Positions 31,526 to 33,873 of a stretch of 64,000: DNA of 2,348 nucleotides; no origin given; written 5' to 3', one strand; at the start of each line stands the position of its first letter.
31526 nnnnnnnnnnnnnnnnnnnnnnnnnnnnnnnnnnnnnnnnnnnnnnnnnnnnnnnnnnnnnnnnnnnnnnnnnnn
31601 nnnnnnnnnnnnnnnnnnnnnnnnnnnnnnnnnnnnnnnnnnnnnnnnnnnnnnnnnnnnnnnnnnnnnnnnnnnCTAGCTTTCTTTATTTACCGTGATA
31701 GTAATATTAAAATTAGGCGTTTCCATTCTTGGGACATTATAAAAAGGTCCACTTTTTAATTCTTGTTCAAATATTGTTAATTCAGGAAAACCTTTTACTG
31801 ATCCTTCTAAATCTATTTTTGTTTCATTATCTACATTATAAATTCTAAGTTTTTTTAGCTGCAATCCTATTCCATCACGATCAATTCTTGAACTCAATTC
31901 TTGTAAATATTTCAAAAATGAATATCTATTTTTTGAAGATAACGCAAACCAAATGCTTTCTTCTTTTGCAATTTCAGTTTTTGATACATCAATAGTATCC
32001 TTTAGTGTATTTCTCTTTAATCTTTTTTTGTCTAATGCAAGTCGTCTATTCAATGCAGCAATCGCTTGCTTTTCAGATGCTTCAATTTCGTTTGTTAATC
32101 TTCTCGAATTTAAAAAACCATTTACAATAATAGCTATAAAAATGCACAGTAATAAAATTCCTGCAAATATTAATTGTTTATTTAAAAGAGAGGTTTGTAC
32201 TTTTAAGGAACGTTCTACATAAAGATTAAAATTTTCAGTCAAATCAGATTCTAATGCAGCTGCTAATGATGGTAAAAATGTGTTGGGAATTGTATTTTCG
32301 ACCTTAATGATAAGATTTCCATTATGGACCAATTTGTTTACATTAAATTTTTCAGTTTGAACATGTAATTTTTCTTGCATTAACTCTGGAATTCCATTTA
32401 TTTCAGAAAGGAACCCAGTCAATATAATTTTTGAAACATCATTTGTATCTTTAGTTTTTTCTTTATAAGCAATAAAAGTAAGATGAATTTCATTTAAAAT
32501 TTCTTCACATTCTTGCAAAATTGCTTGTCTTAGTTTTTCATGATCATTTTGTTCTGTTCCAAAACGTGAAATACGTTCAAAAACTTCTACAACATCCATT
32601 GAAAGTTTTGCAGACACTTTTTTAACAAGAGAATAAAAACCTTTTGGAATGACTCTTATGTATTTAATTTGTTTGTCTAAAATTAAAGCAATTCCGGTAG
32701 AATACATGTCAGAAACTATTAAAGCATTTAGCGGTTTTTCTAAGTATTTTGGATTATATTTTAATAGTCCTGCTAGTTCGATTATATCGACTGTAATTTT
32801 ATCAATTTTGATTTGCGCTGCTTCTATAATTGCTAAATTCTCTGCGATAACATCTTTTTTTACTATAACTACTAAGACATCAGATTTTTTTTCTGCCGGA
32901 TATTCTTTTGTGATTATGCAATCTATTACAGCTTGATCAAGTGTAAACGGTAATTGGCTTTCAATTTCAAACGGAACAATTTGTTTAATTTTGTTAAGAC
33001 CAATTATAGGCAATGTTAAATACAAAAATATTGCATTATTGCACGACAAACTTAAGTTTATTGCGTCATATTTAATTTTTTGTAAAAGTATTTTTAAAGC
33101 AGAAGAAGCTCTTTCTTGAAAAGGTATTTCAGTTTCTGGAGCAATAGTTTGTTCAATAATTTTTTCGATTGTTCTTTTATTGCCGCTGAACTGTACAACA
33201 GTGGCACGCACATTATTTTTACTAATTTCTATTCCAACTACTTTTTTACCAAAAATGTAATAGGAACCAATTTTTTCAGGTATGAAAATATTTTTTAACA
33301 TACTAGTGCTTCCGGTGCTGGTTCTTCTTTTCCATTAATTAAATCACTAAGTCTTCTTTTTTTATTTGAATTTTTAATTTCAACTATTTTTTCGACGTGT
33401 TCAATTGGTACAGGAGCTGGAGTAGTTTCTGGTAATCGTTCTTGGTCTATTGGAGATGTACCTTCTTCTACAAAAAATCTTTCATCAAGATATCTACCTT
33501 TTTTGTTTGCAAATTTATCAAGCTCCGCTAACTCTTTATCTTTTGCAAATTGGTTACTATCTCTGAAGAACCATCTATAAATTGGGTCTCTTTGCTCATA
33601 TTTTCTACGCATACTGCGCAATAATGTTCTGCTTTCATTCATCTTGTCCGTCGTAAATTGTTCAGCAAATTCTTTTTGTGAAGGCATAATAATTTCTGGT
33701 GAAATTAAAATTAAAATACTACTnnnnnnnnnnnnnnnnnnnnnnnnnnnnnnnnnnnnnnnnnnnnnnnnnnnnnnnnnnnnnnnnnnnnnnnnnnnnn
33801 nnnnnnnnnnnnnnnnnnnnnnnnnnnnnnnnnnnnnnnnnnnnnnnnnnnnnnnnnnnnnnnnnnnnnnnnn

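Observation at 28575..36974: Composite operon with two secretins: gspC-secretin B juxtaposed with pilM/N-like, pilO-like and secretin A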

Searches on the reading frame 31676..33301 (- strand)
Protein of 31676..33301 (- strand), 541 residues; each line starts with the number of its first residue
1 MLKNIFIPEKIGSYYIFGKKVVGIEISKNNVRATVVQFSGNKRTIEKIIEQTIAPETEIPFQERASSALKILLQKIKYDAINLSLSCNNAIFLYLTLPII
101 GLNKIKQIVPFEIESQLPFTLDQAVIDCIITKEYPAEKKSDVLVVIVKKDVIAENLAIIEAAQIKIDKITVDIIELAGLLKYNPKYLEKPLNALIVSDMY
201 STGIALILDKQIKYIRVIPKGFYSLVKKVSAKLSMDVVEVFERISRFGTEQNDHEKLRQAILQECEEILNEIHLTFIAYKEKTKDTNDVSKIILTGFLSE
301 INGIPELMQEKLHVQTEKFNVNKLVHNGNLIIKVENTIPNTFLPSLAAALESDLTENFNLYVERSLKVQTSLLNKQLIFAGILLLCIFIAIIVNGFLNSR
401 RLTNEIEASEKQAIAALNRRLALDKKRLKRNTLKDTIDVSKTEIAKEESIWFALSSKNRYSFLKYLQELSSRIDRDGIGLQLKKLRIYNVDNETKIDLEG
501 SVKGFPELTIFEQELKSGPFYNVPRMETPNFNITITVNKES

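Call 4: search_protein_families(library=pfam, proteins=[window:31676-33301:-], max_evalue=0.1)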
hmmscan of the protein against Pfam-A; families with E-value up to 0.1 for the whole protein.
window:31676-33301:- (541 aa): 4 families
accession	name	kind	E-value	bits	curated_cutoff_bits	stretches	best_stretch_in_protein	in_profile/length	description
PF11104.14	PilM_2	-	8.8e-10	38.5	27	1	23-321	1-307/340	Type IV pilus assembly protein PilM;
PF05134.19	T2SSL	-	0.0026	17.6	25.5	1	69-175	37-137/231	Type II secretion system (T2SS), protein L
PF07074.17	TRAP-gamma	-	0.029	14.5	25.2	0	392-458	62-129/170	Translocon-associated protein, gamma subunit (TRAP-gamma)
PF09402.16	MSC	-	0.033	14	29.7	1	254-452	97-305/337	Man1-Src1p-C-terminal domain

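Call 5: search_protein_families(library=ncbifam, proteins=[window:31676-33301:-], max_evalue=0.1)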
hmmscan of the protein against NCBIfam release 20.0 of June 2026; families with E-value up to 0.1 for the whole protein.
window:31676-33301:- (541 aa): 6 families
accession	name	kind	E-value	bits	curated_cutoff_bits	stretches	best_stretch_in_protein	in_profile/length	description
TIGR01175.1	pilM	subfamily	4.5e-15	55.5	133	1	21-328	5-322/348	type IV pilus assembly protein PilM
NF045709.1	Amuc_1101_fam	equivalog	6e-11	41.9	650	1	56-333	45-329/608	Amuc_1101 family PilM-like pilus complex protein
TIGR01709.2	typeII_sec_gspL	equivalog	0.015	14.4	65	1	68-173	39-140/392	type II secretion system protein GspL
NF005514.0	PRK07122.1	subfamily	0.031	13.4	372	1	235-293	19-77/264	RNA polymerase sigma factor SigF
NF045530.1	LegP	equivalog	0.087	12.4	300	0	105-130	59-84/244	Dot/Icm T4SS effector Zinc-dependent metalloprotease LegP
NF009642.0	PRK13169.1-3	equivalog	0.095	13.1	142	0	229-288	34-94/112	DNA replication initiation control protein YabA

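Call 10: find_related_loci(query=window:31676-33301:-, collection=genome_contigs, flank=10000)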
Query window:31676-33301:- (541 aa) in genome_contigs; peptide patterns used: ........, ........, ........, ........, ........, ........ (x = any residue, [..] = any of these).
168 stretches matched a pattern; 3 encode a relative of the query (tblastn E <= 1e-3); 3 distinct loci.
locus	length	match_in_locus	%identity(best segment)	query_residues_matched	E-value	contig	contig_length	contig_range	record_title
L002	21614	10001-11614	45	1-540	9e-137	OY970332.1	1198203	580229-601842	MAG: uncultured bacterium isolate MFD05580.bin.2.45 genome assembly, chromosome: 1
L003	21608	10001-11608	35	1-539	2e-96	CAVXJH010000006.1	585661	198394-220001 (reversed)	MAG: Candidatus Babeliales bacterium isolate MFD03323.bin.2.33 genome assembly, contig: contig_45610, whole genome shotg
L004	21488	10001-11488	31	1-540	8e-55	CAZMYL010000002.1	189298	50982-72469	MAG TPA_asm: uncultured Pseudomonadota bacterium isolate SRP342105_co1_14 genome assembly, contig: NODE_76_length_189298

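Call 16: find_homologous_proteins(query=window:31676-33301:-)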
Query window:31676-33301:- (541 aa): 41 proteins with E <= 0.001 among 8000 candidates.
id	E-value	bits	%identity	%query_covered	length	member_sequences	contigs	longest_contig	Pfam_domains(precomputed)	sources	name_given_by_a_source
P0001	0.0e+0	1146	100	100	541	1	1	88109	PF11104.15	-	-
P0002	1.9e-112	395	42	100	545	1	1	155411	PF11104.15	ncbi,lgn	-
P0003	2.7e-107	378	41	98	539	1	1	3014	PF11104.15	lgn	-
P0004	3.1e-99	351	38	98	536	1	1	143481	PF11104.15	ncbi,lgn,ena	-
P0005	8.3e-99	350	39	100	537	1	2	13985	PF11104.15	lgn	-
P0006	3.9e-94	334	37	100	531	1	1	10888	PF05134.20,PF11104.15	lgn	-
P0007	7.2e-93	330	38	98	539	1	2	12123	PF05134.20,PF11104.15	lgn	-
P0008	8.9e-93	330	36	100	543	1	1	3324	PF11104.15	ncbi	-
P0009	6.7e-89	317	36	100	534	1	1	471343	PF11104.15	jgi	jgi:general secretion pathway protein L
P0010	3.6e-88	314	38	100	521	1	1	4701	PF11104.15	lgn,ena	-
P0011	5.3e-88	314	37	100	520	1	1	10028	PF11104.15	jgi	jgi:Tfp pilus assembly PilM family ATPase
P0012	1.5e-87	312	38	100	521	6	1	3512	PF11104.15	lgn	-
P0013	1.7e-86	309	38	100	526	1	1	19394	PF11104.15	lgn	-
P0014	4.0e-86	308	38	100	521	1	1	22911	PF05134.20,PF11104.15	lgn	-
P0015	1.2e-82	296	35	100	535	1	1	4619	PF11104.15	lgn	-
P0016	3.3e-82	295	37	100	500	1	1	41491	PF11104.15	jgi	jgi:Tfp pilus assembly protein, ATPase PilM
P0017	2.7e-80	289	35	100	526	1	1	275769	PF05137.19,PF11104.15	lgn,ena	-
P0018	3.9e-79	285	34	100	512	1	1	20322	PF11104.15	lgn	-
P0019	1.6e-78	283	35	99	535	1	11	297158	PF05134.20,PF14450.13,PF11104.15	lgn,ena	-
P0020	3.0e-78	282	35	98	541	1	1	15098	PF11104.15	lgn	-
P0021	5.4e-78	281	34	100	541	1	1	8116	PF05134.20,PF11104.15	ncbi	-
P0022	9.6e-78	280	32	100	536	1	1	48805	PF14450.13,PF11104.15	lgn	-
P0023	3.7e-77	278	35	100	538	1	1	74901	PF11104.15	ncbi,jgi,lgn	-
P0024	5.3e-77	278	34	99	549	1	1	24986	PF11104.15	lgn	-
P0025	4.9e-76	275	36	100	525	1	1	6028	PF11104.15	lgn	-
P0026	9.7e-75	270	34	100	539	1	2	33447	PF11104.15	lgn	-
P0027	1.9e-74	269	34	85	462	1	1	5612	PF11104.15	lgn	-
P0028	2.9e-72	262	35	100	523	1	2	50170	PF11104.15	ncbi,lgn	-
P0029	6.2e-72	261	34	97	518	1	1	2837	PF05134.20,PF11104.15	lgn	-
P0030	1.6e-68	250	34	96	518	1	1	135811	PF05134.20,PF11104.15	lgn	-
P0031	4.9e-68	248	32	100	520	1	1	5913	PF05134.20,PF11104.15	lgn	-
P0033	2.4e-65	239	31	100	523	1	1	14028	PF11104.15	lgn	-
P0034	1.4e-62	230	33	99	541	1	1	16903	PF11104.15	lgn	-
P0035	5.9e-62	228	31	99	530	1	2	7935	PF11104.15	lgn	-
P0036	3.4e-59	219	30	93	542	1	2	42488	PF05134.20,PF11104.15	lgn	-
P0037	7.6e-59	218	32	100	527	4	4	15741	PF11104.15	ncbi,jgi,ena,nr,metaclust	ncbi:hypothetical protein A3F66_01985 [candidate division TM6 bacterium RIFCSPHIGHO2_12_FULL_32_22]|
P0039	2.8e-56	209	30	100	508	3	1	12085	PF11104.15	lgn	-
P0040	3.9e-56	209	32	100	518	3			PF11104.15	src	-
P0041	5.6e-50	189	29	99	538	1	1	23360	PF11104.15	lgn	-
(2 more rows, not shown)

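Call 46: predict_structure(alignment_id=A2)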
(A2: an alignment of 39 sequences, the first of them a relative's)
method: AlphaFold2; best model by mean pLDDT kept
length: 541 residues; sequences in the alignment: 39
mean_pLDDT: 88.1   pTM: 0.71
mean pLDDT of the five models: 88.1, 87.9, 87.5, 86.5, 86.4
residues with pLDDT >= 90: 286; 70-90: 226; 50-70: 28; < 50: 1
segments of 3 or more residues with pLDDT < 50: none
pLDDT, mean of each block of 10 residues (from residue 1): 67 87 94 95 93 92 95 94 96 95 93 94 95 94 96 94 93 93 84 93 94 93 93 93 86 80 90 92 86 92 91 93 75 84 93 89 78 85 95 95 92 86 74 83 81 64 76 84 83 84 89 82 86 82 50
secondary structure, 60 per line:
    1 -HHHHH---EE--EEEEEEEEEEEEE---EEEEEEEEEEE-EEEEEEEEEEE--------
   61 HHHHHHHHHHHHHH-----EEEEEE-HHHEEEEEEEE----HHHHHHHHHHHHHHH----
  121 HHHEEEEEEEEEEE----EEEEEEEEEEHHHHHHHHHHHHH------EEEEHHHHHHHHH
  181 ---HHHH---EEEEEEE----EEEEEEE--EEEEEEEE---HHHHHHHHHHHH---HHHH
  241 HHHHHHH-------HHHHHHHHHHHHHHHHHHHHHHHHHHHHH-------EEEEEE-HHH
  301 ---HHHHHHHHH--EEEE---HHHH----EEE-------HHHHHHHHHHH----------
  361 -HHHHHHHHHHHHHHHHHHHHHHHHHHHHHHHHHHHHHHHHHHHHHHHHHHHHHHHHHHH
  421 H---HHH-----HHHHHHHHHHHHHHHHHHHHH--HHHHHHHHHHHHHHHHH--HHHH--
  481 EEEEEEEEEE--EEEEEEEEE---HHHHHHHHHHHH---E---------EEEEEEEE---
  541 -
elements in order: H2-6 E14-26 E30-40 E42-52 H61-74 E80-85 E90-97 H102-116 E124-134 E139-148 H149-161 E168-171 H172-180 H184-187 E191-197 E202-208 E211-218 H222-233 H237-247 H255-283 E291-296 H304-312 E315-318 H322-325 E330-332 H340-350 H362-421 H433-453 H456-472 H475-478 E481-490 E493-501 H505-516 E530-537

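Call 48: fold_search(model_id=the predicted structure, library=pdb)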
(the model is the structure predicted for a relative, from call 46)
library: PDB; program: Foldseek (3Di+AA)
matches with E <= 10: 1504; with E <= 0.001: 794
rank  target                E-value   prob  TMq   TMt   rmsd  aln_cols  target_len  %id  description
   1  5eox_B                1.7e-22  1.00  0.47  0.67   5.9       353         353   16  Pseudomonas aeruginosa PilM bound to ADP (released 2016-04-27)
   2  5eoy_B                1.9e-22  1.00  0.47  0.68   5.7       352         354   16  Pseudomonas aeruginosa SeMet-PilM bound to ADP (released 2016-04-27)
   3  5eou_B                2.9e-22  1.00  0.51  0.76   4.5       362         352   17  Pseudomonas aeruginosa PilM:PilN1-12 bound to ATP (released 2016-04-27)
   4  5eq6_B                3.7e-22  1.00  0.45  0.65   6.1       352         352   16  Pseudomonas aeruginosa PilM bound to AMP-PNP (released 2016-04-27)
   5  5eoy_A                1.5e-21  1.00  0.47  0.67   5.9       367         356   16  Pseudomonas aeruginosa SeMet-PilM bound to ADP (released 2016-04-27)
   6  5eq6_A                4.9e-21  1.00  0.47  0.67   6.0       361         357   16  Pseudomonas aeruginosa PilM bound to AMP-PNP (released 2016-04-27)
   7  5eox_A                1.1e-20  1.00  0.46  0.67   5.9       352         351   16  Pseudomonas aeruginosa PilM bound to ADP (released 2016-04-27)
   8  5eou_A                5.3e-20  1.00  0.48  0.74   4.5       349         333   16  Pseudomonas aeruginosa PilM:PilN1-12 bound to ATP (released 2016-04-27)
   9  2ych_A                7.4e-20  1.00  0.52  0.81   3.3       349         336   18  PilM-PilN type IV pilus biogenesis complex (released 2011-05-11)
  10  3jc8_Ma               1.8e-18  1.00  0.51  0.76   4.2       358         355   16  Architectural model of the type IVa pilus machine in a piliated state (released 2016-03-16)
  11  3wt0_C                8.5e-16  1.00  0.47  0.66   5.6       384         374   13  Crystal Structure Analysis of Cell Division Protein (released 2015-04-29)
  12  7q6d                  1.2e-15  1.00  0.50  0.69   4.7       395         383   13  E. coli FtsA 1-405 ATP 3 Ni (released 2022-09-21)
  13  3wt0_D                1.6e-15  1.00  0.48  0.65   5.1       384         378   12  Crystal Structure Analysis of Cell Division Protein (released 2015-04-29)
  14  3wqt_A                1.7e-15  1.00  0.47  0.66   5.7       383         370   12  Staphylococcus aureus FtsA complexed with AMPPNP (released 2014-10-08)
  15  3wt0_A                2.6e-15  1.00  0.47  0.65   5.9       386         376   12  Crystal Structure Analysis of Cell Division Protein (released 2015-04-29)
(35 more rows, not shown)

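Call 76: search_protein_representatives(alignment_id=A2)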
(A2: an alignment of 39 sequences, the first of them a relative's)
Query: 39 sequences, 536 profile positions. Proteins with E-value up to 0.001 (for the whole library): 24639; up to 1e-10: 12401; up to 1e-30: 970. The best 150 are listed.
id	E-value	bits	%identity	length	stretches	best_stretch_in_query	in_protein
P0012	1.7e-194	663.9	-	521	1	1-535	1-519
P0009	3.3e-190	649.8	-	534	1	1-534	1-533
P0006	3.8e-188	643.0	-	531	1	1-534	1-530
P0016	6.5e-186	635.6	-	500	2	1-222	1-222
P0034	9.9e-186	635.0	-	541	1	1-534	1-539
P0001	2.5e-185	633.7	-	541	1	1-532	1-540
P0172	1.2e-184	631.5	-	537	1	1-535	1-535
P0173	5.2e-183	626.1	-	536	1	1-535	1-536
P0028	6.4e-183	625.8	-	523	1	1-535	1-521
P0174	6.8e-182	622.4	-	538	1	2-534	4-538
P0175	8.2e-182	622.1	-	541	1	1-535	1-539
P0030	3.1e-181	620.2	-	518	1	1-534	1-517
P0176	5.6e-181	619.4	-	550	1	1-535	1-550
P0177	6.3e-181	619.2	-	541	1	1-534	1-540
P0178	2.1e-180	617.5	-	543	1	1-532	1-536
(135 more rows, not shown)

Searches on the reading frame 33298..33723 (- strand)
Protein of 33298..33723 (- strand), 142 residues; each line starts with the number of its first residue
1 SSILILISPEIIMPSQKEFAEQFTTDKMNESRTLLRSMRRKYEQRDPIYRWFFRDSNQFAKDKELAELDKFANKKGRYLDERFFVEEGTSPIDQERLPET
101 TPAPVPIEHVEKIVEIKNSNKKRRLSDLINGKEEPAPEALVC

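Call 65: search_solved_structures(query=window:33298-33723:-, max_evalue=10, show_alignments=2)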
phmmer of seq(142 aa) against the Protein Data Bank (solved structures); distinct sequences matched with E-value up to 10: 6.
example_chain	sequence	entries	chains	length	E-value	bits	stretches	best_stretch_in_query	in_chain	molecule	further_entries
7jr7_B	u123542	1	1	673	0.91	13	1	65-132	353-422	ATP-binding cassette sub-family G member 8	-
5do7_B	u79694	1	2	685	0.94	12.9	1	65-132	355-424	ATP-binding cassette sub-family G member 8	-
8cub_D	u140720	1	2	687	0.94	12.9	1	65-132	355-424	ATP-binding cassette sub-family G member 8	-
7r88_B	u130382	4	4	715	0.99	12.9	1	65-132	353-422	ATP-binding cassette sub-family G member 8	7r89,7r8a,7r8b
4u0y_A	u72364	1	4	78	1.1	12.7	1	7-34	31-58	HTH-type transcriptional repressor YvoA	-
7r87_B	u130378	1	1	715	1.2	12.6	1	65-130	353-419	ATP-binding cassette sub-family G member 8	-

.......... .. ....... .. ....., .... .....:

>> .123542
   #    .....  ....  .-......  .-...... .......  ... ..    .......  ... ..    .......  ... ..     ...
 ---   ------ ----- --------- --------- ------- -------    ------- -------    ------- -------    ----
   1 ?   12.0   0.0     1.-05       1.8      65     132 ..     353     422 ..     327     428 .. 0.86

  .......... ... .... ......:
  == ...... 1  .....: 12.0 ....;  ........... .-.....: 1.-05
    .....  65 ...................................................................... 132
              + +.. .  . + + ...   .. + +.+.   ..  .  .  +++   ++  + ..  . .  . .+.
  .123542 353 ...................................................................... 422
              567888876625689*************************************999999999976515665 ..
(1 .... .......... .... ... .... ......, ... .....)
